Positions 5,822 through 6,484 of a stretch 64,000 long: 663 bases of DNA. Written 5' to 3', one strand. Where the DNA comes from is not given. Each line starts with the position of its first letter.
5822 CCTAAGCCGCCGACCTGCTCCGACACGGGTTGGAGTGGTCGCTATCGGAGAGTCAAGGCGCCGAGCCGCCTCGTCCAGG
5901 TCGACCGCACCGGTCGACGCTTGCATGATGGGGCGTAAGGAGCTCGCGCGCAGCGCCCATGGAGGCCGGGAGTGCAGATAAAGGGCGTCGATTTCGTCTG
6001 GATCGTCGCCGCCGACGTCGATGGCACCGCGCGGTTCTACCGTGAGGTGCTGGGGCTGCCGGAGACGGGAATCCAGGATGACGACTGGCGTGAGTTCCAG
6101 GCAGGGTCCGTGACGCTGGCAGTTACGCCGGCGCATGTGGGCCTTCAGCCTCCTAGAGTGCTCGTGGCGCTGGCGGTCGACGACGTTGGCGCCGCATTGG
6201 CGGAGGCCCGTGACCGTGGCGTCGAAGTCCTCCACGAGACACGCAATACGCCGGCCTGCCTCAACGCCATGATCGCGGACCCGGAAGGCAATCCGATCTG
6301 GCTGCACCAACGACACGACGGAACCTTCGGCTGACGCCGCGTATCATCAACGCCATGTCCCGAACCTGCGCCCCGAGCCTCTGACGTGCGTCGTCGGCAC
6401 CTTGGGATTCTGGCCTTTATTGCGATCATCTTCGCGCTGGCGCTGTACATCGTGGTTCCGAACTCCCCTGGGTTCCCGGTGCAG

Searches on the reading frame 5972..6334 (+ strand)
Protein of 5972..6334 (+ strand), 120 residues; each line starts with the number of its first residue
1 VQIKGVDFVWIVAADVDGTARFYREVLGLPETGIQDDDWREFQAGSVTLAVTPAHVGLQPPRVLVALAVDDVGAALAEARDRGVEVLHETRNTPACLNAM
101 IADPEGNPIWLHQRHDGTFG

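Call 35: search_protein_families(library=pfam, proteins=[window:5972-6334:+], max_evalue=0.001)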
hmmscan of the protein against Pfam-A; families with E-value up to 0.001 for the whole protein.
window:5972-6334:+ (120 aa): 3 families
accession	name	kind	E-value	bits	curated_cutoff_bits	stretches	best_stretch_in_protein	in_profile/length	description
PF00903.31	Glyoxalase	-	3.4e-11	44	20.6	1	7-110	3-120/121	Glyoxalase/Bleomycin resistance protein/Dioxygenase superfamily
PF18029.7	Glyoxalase_6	-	1.3e-09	39.1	23.6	1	12-109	5-103/106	Glyoxalase-like domain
PF13669.12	Glyoxalase_4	-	0.00069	20.3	27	0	65-90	72-97/109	Glyoxalase/Bleomycin resistance protein/Dioxygenase superfamily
